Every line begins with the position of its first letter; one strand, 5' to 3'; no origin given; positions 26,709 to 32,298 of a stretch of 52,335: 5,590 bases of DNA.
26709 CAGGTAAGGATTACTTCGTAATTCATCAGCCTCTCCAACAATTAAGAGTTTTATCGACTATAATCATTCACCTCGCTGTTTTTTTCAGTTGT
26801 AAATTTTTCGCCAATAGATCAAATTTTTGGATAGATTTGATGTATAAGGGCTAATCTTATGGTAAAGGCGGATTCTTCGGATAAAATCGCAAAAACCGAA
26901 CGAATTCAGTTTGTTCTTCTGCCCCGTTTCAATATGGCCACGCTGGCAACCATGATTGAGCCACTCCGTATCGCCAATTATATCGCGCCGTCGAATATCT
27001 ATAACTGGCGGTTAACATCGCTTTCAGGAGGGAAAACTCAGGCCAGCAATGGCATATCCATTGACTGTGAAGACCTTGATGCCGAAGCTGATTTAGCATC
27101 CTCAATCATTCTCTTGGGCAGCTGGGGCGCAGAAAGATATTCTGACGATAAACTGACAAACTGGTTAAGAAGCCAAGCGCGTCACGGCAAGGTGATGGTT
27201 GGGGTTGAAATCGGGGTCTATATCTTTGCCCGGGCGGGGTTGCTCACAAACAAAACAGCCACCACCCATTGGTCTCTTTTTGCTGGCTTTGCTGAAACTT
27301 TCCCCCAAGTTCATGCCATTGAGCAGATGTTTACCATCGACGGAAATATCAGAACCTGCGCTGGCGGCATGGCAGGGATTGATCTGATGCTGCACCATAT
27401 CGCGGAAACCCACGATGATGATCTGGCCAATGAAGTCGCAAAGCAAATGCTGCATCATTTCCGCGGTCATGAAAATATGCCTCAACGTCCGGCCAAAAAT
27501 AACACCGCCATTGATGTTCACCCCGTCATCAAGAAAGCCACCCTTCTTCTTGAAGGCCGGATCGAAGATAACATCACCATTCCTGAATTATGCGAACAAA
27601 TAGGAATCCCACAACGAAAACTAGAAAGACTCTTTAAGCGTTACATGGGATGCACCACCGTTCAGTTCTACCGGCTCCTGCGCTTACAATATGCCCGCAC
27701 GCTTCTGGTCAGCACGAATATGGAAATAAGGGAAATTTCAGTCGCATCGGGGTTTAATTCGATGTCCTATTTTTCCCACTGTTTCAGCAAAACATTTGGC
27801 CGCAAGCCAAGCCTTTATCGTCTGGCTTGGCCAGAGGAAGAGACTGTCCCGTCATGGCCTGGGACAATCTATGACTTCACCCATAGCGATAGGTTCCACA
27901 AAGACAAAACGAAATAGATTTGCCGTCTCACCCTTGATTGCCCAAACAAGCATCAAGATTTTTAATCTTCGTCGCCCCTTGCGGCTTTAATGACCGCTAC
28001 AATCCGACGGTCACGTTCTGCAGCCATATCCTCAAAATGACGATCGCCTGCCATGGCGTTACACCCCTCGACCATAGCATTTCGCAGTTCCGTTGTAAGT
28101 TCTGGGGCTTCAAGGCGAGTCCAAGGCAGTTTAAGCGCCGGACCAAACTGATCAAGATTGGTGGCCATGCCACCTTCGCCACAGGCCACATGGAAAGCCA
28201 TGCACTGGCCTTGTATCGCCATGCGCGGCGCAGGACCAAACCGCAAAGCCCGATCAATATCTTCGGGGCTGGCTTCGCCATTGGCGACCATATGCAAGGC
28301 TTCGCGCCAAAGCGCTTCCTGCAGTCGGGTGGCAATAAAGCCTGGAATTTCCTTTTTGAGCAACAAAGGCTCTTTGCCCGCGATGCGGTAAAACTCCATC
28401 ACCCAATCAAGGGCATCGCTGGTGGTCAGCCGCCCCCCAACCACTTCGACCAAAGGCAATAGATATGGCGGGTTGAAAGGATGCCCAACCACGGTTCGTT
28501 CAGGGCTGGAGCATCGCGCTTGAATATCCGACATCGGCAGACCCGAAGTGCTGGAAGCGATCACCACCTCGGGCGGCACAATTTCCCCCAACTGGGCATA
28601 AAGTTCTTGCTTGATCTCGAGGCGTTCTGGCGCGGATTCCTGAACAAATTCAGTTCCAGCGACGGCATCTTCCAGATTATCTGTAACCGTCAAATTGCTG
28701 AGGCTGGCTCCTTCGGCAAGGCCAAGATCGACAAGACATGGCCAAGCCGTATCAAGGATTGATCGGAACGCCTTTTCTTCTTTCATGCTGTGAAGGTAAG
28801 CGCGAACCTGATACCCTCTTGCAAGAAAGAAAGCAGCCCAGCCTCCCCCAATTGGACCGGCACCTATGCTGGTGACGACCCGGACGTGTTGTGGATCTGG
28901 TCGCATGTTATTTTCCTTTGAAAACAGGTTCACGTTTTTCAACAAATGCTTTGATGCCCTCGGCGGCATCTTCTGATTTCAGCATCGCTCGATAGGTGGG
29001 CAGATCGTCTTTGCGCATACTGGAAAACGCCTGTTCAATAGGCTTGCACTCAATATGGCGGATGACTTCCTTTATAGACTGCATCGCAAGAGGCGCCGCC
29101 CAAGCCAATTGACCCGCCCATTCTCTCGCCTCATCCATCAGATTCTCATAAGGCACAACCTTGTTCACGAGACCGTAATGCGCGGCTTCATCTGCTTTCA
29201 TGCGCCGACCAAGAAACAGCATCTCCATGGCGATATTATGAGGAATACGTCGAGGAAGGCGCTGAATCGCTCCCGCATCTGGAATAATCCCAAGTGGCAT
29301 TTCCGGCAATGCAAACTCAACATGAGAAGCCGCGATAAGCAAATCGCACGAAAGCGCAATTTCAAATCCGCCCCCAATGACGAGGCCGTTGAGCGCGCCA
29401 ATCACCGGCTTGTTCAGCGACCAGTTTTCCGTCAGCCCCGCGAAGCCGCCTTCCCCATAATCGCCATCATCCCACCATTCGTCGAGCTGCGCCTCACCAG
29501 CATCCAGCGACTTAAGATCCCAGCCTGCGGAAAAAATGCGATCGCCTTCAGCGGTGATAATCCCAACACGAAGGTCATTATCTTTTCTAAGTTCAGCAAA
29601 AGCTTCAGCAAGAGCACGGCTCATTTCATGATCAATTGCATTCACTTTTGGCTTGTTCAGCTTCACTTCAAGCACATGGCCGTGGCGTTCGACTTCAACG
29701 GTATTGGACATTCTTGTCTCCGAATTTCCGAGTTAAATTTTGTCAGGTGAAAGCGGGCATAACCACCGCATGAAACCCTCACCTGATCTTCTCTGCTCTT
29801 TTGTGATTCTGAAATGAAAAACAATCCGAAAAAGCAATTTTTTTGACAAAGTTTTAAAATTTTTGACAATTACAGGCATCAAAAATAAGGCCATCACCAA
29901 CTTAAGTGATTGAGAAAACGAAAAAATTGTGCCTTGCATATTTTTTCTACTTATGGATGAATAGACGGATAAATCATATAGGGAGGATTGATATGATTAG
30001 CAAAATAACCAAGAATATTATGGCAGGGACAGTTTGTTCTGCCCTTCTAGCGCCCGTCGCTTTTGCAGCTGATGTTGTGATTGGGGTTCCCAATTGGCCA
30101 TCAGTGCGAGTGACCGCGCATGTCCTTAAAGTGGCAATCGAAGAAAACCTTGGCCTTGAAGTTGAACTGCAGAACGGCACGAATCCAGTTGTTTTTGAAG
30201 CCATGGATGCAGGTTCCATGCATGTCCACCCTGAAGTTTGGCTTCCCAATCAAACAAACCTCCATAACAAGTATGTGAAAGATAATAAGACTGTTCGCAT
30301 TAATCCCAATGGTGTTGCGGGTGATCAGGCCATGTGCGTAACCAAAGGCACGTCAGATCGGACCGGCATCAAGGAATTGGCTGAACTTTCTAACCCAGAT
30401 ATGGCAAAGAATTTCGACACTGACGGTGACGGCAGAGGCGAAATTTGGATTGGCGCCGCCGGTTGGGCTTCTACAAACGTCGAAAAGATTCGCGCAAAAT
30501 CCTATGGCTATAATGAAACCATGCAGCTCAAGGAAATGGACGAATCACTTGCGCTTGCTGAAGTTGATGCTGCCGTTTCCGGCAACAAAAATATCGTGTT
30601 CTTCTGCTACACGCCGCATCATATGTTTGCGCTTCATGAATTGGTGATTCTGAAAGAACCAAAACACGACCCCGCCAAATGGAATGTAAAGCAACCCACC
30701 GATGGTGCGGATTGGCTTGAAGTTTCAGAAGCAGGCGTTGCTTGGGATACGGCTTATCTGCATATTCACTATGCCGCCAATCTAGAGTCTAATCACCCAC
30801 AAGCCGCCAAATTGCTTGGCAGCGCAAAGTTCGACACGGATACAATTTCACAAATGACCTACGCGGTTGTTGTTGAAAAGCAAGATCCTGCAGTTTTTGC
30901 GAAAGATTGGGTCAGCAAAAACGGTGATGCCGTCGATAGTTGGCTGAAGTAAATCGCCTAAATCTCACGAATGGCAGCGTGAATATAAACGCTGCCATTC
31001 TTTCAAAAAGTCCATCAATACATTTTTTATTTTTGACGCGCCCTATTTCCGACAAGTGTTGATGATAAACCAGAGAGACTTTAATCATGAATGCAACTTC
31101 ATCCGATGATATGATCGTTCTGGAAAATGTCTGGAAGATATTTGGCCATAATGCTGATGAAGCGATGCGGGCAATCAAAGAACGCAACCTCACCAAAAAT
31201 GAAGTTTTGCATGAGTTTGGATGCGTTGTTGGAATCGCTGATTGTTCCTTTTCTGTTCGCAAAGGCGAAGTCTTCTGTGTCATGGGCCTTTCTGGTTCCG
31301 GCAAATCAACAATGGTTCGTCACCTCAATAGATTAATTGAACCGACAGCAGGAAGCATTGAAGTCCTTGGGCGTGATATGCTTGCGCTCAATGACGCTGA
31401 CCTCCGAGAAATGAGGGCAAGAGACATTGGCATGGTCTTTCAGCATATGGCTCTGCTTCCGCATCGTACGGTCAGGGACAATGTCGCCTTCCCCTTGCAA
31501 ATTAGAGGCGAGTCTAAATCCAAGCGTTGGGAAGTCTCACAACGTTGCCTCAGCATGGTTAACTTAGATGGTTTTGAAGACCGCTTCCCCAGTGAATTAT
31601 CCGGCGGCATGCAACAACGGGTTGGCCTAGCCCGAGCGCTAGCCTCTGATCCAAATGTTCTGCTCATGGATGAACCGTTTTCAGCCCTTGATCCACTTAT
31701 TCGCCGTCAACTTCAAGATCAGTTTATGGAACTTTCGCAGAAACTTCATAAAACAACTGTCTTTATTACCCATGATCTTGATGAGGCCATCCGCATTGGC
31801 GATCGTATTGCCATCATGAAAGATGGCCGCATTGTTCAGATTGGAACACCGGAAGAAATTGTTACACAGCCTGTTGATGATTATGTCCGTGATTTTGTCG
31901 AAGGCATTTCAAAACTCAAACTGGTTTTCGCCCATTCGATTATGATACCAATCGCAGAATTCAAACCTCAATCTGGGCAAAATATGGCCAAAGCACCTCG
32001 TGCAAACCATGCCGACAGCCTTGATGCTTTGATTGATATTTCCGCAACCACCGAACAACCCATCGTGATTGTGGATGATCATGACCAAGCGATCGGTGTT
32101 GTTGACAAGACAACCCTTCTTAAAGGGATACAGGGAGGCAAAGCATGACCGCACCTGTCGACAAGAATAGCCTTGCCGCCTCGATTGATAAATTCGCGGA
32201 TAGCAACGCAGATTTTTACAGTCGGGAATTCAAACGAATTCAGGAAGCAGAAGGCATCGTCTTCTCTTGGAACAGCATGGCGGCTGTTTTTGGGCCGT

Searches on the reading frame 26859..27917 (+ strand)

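Call 19: search_protein_families(library=pfam, proteins=[window:26859-27917:+], max_evalue=0.00001)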
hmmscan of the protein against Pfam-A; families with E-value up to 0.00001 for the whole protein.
window:26859-27917:+ (352 aa): 3 families
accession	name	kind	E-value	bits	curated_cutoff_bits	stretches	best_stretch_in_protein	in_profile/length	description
PF12833.13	HTH_18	-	2.7e-21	76.1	33.6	1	244-321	1-78/80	Helix-turn-helix domain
PF00165.29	HTH_AraC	-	4.4e-13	49.5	26.6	1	285-321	6-41/42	Bacterial regulatory helix-turn-helix proteins, AraC family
PF01965.30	DJ-1_PfpI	-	4.5e-08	33.5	26.6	1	54-181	34-163/165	DJ-1/PfpI family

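Call 84: search_protein_families(library=ncbifam, proteins=[window:26859-27917:+], max_evalue=1e-20)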
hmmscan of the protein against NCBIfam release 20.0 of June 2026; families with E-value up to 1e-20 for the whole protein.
window:26859-27917:+ (352 aa): 2 families
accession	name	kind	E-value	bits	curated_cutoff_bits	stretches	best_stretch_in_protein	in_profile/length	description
NF052371.1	TransRegGbdRPseu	equivalog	7.5e-69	232.5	480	1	7-322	10-325/365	choline metabolism transcriptional regulator GbdR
NF006902.0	PRK09393.1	equivalog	7.2e-41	140.4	425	1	46-323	43-321/327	transcriptional regulator FtrA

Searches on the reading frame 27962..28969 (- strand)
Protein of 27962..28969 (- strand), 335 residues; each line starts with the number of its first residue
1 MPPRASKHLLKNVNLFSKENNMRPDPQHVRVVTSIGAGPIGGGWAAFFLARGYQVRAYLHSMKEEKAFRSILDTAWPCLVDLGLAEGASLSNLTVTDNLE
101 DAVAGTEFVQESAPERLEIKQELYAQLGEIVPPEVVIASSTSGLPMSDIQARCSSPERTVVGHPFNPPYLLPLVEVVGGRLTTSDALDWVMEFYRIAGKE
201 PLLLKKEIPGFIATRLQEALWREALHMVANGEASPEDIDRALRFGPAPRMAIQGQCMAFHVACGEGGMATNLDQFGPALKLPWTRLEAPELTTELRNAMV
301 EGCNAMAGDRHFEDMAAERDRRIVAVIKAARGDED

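Call 19: search_protein_families(library=pfam, proteins=[window:27962-28969:-], max_evalue=0.00001)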
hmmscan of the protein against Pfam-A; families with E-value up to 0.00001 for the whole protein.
window:27962-28969:- (335 aa): 2 families
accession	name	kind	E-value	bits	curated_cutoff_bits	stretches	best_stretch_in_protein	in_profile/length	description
PF02737.24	3HCDH_N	-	3.7e-40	138.2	22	1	32-205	2-178/180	3-hydroxyacyl-CoA dehydrogenase, NAD binding domain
PF00725.27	3HCDH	-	7.1e-10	39.7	22.1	1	210-269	1-60/97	3-hydroxyacyl-CoA dehydrogenase, C-terminal domain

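Call 84: search_protein_families(library=ncbifam, proteins=[window:27962-28969:-], max_evalue=1e-20)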
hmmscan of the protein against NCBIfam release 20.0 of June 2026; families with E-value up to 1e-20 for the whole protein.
window:27962-28969:- (335 aa): 12 families
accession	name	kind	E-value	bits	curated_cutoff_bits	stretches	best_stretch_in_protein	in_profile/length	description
NF005471.0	PRK07066.1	equivalog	5.2e-93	311.6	414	1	29-330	7-308/321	L-carnitine dehydrogenase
NF005716.0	PRK07531.1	equivalog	4.6e-73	246.6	592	1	31-332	6-308/495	carnitine 3-dehydrogenase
NF004783.0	PRK06129.1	equivalog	1.3e-63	215.3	347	1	32-331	5-308/315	3-hydroxyacyl-CoA dehydrogenase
NF042925.1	FHMPC_DH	equivalog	3.6e-49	167.7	500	1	32-256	3-228/304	5-formyl-3-hydroxy-2-methylpyridine 4-carboxylate 5-dehydrogenase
NF006124.0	PRK08268.1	subfamily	3.7e-36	125.2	508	1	28-246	6-226/507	3-hydroxyacyl-CoA dehydrogenase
NF006722.0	PRK09260.1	equivalog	1.6e-34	119.5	429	1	32-245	5-221/289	3-hydroxyacyl-CoA dehydrogenase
NF006125.0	PRK08269.1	equivalog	2.4e-34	118.9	427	1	29-254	5-242/334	3-hydroxybutyryl-CoA dehydrogenase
NF004474.0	PRK05808.1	subfamily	2.3e-29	102.6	408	1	29-246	3-222/283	3-hydroxybutyryl-CoA dehydrogenase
TIGR02279.1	PaaC-3OHAcCoADH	equivalog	2.3e-29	102.6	669.4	1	31-250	7-228/503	3-hydroxyacyl-CoA dehydrogenase PaaH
NF006143.0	PRK08293.1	equivalog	6.3e-28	97.9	312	1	29-244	4-224/291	3-hydroxyacyl-CoA dehydrogenase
NF004699.0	PRK06035.1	equivalog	2.3e-26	92.7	500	1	28-262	2-247/294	3-hydroxyacyl-CoA dehydrogenase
NF005875.0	PRK07819.1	subfamily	8.6e-23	81.1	319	1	29-248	5-228/287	3-hydroxybutyryl-CoA dehydrogenase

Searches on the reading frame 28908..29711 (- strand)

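Call 19: search_protein_families(library=pfam, proteins=[window:28908-29711:-], max_evalue=0.00001)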
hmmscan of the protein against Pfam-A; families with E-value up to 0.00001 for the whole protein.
window:28908-29711:- (267 aa): 2 families
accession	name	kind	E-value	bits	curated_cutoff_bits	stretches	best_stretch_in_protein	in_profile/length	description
PF00378.25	ECH_1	-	2.2e-64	217.6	27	1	10-266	3-250/251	Enoyl-CoA hydratase/isomerase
PF16113.10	ECH_2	-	4.4e-31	109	27.2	1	16-255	4-237/335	Enoyl-CoA hydratase/isomerase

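Call 84: search_protein_families(library=ncbifam, proteins=[window:28908-29711:-], max_evalue=1e-20)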
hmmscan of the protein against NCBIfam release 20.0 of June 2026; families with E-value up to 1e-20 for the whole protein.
window:28908-29711:- (267 aa): 61 families (the best 25 are shown)
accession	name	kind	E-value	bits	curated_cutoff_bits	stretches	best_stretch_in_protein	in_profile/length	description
NF002936.2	PRK03580.1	equivalog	3.6e-90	301.8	500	1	1-267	1-261/261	crotonobetainyl-CoA hydratase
NF042430.2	EnCoAhydt_DpgD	equivalog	1.6e-72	244.1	400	1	8-266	2-257/258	enoyl-CoA-hydratase DpgD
NF051848.1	EnCoAHydtEchA19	equivalog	6e-72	242.3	400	1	5-267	2-258/258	enoyl-CoA hydratase EchA19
NF006100.0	PRK08252.1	subfamily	7.7e-64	215.7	282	1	1-267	1-254/254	crotonase/enoyl-CoA hydratase family protein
NF005864.0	PRK07799.1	equivalog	9.1e-56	189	316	1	4-266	9-265/266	crotonase/enoyl-CoA hydratase family protein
NF006007.0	PRK08138.1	subfamily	4.4e-53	180.3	355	1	4-267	8-261/261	enoyl-CoA hydratase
NF005802.0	PRK07657.1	equivalog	2.4e-52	178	363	1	5-267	5-260/260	enoyl-CoA hydratase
NF005803.0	PRK07658.1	equivalog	5.8e-51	173.4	313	1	4-267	3-257/257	enoyl-CoA hydratase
NF005073.0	PRK06495.1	subfamily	1.2e-50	172.2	296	1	3-267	4-257/257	enoyl-CoA hydratase/isomerase family protein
NF004475.0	PRK05809.1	subfamily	2.1e-50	171.7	394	1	3-267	4-260/260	short-chain-enoyl-CoA hydratase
NF005126.0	PRK06563.1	subfamily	1.4e-49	168.9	261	1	3-267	7-263/263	crotonase/enoyl-CoA hydratase family protein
NF004840.0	PRK06190.1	equivalog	2.9e-48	164.7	253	1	3-232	4-228/260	enoyl-CoA hydratase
NF004781.0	PRK06127.1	subfamily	3.3e-48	164.7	291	1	3-267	11-269/269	enoyl-CoA hydratase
NF004517.0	PRK05862.1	equivalog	5.3e-48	163.8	396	1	3-265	4-255/257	enoyl-CoA hydratase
NF046063.1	oxepin_alt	equivalog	1.9e-47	161.9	300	1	5-262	2-253/254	oxepin-CoA hydrolase, alternative type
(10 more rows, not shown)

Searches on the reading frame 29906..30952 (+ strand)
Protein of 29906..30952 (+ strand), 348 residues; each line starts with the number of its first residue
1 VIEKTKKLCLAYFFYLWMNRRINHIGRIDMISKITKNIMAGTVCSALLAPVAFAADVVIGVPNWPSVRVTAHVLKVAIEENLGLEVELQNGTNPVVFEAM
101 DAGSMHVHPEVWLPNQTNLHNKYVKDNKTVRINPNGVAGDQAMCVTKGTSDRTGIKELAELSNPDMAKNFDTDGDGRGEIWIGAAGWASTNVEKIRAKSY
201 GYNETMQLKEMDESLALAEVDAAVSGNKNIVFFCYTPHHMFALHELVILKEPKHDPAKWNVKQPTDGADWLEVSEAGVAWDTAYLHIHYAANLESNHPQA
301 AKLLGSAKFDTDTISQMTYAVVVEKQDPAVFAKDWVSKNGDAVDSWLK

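Call 19: search_protein_families(library=pfam, proteins=[window:29906-30952:+], max_evalue=0.00001)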
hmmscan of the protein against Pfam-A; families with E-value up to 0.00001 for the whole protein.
window:29906-30952:+ (348 aa): 1 family
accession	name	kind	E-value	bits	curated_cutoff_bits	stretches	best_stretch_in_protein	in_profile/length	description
PF04069.17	OpuAC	-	6e-54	183.8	21.2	1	56-337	2-256/257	Substrate binding domain of ABC-type glycine betaine transport system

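Call 75: search_solved_structures(query=window:29906-30952:+, max_evalue=0.00001)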
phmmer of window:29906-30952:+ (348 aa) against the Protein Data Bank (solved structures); distinct sequences matched with E-value up to 0.00001: 4.
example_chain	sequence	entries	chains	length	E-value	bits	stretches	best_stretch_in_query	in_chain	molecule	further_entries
1r9l_A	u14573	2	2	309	1.5e-08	37.5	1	96-310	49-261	Glycine betaine-binding periplasmic protein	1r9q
4xz6_A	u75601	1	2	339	7.3e-08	35.3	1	26-347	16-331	Glycine betaine/proline ABC transporter, periplasmic substrate-binding protein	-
3tmg_A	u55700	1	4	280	6.8e-07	32.1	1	56-252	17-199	Glycine betaine, L-proline ABC transporter, glycine/betaine/L-proline-binding protein (Pro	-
2b4l_A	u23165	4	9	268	7.4e-07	32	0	291-348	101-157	Glycine betaine-binding protein | Glycine betaine ABC transport system glycine betaine-binding protein OpuAC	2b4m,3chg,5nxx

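Call 84: search_protein_families(library=ncbifam, proteins=[window:29906-30952:+], max_evalue=1e-20)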
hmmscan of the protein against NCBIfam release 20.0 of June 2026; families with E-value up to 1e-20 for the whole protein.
window:29906-30952:+ (348 aa): 2 families
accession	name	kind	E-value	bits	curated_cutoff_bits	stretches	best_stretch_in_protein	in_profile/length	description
NF008334.0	PRK11119.1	equivalog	4.5e-25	88.4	215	1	71-348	45-324/331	glycine betaine/L-proline ABC transporter substrate-binding protein ProX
TIGR03414.1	ABC_choline_bnd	subfamily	2.4e-23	82.9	379.05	0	55-249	9-194/291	choline ABC transporter substrate-binding protein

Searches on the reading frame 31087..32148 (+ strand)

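Call 19: search_protein_families(library=pfam, proteins=[window:31087-32148:+], max_evalue=0.00001)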
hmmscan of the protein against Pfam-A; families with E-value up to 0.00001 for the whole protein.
window:31087-32148:+ (353 aa): 1 family
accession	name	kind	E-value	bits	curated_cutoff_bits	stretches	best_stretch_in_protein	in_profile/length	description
PF00005.33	ABC_tran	-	1.9e-33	116.4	25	1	52-198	3-136/137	ABC transporter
